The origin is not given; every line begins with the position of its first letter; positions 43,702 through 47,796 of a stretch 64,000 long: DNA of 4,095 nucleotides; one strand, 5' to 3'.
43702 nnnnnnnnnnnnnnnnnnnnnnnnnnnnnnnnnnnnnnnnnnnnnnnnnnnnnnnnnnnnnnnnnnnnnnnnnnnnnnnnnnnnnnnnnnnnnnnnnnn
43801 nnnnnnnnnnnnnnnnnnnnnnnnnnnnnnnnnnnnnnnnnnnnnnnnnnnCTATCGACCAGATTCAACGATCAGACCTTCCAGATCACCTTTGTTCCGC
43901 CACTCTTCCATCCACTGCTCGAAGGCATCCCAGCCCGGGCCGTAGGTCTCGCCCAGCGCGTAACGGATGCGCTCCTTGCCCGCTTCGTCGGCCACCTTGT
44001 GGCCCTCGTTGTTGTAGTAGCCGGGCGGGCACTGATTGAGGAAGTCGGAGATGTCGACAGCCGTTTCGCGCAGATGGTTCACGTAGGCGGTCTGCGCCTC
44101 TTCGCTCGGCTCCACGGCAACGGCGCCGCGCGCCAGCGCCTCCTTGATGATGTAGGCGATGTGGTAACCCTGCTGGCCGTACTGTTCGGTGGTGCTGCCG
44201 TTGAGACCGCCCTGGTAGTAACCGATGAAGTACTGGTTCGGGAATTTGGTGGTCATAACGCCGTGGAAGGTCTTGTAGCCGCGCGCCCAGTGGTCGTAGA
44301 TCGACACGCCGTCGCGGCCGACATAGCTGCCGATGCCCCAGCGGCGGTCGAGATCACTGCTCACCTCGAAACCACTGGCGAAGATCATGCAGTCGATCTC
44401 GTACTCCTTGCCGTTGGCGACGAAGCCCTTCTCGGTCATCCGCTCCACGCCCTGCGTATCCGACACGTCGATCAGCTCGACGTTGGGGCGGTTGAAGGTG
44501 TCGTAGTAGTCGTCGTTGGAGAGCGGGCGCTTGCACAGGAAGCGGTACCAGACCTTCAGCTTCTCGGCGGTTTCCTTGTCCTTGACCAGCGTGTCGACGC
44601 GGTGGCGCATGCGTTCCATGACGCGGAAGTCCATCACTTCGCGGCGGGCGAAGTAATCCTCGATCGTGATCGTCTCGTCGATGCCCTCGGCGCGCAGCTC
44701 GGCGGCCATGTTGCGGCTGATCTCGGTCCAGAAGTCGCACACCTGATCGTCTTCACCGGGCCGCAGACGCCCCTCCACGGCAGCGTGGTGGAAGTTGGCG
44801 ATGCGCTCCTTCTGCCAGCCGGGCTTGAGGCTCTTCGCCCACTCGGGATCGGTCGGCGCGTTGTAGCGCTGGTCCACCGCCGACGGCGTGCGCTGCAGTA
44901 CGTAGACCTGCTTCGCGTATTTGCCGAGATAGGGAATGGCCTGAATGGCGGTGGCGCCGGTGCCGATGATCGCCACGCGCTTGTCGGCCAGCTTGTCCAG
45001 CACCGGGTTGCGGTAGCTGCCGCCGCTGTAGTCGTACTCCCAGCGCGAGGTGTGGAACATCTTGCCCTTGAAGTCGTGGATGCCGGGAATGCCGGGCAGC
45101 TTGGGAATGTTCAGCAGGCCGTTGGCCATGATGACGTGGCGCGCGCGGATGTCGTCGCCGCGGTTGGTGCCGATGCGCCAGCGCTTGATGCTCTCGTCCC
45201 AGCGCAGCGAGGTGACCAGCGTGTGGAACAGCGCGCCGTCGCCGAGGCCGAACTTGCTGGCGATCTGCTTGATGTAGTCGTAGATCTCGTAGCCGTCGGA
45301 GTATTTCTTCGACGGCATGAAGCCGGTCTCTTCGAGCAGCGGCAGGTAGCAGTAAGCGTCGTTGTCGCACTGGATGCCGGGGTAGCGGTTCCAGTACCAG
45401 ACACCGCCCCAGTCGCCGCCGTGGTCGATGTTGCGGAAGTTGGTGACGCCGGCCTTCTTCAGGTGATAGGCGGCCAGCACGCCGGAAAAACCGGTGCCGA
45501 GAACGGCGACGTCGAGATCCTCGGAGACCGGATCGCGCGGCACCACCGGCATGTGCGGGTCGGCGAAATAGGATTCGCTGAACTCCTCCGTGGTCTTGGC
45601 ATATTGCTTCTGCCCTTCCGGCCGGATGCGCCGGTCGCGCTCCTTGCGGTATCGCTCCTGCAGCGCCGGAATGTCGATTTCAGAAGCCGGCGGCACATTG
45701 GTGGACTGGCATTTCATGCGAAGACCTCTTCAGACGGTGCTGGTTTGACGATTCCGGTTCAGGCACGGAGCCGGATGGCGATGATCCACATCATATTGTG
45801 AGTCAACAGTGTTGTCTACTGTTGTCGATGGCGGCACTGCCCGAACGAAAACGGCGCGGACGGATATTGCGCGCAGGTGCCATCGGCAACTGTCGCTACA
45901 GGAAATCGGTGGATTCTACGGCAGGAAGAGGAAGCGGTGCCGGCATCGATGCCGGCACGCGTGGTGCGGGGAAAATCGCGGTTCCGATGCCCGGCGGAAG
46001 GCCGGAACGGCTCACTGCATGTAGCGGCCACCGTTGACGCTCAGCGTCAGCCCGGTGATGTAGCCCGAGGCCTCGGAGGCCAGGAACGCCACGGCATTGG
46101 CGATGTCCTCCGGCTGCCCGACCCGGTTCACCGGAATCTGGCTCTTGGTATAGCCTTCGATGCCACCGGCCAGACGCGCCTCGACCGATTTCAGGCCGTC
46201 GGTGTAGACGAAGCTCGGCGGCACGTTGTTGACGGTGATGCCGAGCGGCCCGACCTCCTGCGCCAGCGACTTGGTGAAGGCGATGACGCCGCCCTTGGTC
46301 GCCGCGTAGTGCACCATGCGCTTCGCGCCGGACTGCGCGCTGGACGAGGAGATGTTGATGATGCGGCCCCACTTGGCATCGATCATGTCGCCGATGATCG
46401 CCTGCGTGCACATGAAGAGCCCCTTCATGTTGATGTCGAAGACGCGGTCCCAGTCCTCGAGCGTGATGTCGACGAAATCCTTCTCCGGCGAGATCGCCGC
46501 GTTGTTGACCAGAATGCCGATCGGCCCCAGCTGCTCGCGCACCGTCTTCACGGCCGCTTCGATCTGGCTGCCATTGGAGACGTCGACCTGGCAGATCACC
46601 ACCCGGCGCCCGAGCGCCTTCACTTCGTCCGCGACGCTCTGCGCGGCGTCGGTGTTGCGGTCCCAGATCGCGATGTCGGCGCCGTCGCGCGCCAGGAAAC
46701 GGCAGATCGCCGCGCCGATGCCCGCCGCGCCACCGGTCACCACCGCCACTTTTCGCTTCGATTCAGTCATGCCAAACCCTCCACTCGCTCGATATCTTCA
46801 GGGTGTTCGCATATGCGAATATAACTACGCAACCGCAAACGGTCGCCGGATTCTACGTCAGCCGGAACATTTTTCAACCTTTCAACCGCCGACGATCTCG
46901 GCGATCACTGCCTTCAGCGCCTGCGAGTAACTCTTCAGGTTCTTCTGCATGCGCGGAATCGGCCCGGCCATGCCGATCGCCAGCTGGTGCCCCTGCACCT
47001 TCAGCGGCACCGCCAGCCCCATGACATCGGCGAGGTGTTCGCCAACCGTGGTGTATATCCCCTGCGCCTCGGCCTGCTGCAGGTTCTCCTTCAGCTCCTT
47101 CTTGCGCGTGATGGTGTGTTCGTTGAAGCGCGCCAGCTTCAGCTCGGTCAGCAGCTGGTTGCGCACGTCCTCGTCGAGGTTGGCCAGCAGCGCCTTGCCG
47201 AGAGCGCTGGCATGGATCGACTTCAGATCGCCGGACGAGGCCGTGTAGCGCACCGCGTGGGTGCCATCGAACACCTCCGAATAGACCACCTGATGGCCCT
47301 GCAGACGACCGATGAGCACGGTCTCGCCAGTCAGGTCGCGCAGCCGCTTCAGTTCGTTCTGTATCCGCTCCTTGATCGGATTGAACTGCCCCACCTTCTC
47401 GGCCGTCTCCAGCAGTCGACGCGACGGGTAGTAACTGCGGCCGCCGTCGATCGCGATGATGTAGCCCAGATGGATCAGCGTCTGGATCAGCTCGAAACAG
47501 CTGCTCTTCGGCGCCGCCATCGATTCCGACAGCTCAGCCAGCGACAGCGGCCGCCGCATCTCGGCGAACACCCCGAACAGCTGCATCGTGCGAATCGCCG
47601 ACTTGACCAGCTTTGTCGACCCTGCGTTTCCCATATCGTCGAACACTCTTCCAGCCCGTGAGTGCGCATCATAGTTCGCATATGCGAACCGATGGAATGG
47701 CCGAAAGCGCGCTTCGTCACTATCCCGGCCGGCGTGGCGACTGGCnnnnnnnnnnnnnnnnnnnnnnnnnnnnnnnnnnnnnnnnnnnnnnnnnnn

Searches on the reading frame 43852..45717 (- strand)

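Call 49: search_protein_families(library=pfam, proteins=[window:43852-45717:-], max_evalue=0.0001)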
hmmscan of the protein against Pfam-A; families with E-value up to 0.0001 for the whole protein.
window:43852-45717:- (621 aa): 5 families
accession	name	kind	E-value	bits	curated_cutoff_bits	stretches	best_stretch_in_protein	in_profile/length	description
PF00743.25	FMO-like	-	1.4e-10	40.7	22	1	141-284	82-222/532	Flavin-binding monooxygenase-like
PF13738.12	Pyr_redox_3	-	3.8e-10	39.9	30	1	73-314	3-235/305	Pyridine nucleotide-disulphide oxidoreductase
PF07992.20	Pyr_redox_2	-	4.4e-10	39.9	26.1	1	69-287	2-183/291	Pyridine nucleotide-disulphide oxidoreductase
PF01266.30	DAO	-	1.4e-07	31.8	27.9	0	69-92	1-26/353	FAD dependent oxidoreductase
PF13450.12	NAD_binding_8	-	7e-06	26.7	21.9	1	72-125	1-53/68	NAD(P)-binding Rossmann-like domain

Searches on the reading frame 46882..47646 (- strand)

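Call 49: search_protein_families(library=pfam, proteins=[window:46882-47646:-], max_evalue=0.0001)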
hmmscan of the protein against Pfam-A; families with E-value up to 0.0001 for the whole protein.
window:46882-47646:- (254 aa): 2 families
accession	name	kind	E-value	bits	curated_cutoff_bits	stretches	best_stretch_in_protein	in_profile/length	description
PF01614.24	IclR_C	-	3e-26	92.5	24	1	90-247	8-168/174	Bacterial transcriptional regulator IclR C-terminal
PF09339.16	HTH_IclR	-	4.2e-10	39.7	22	1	16-63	1-48/52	IclR helix-turn-helix domain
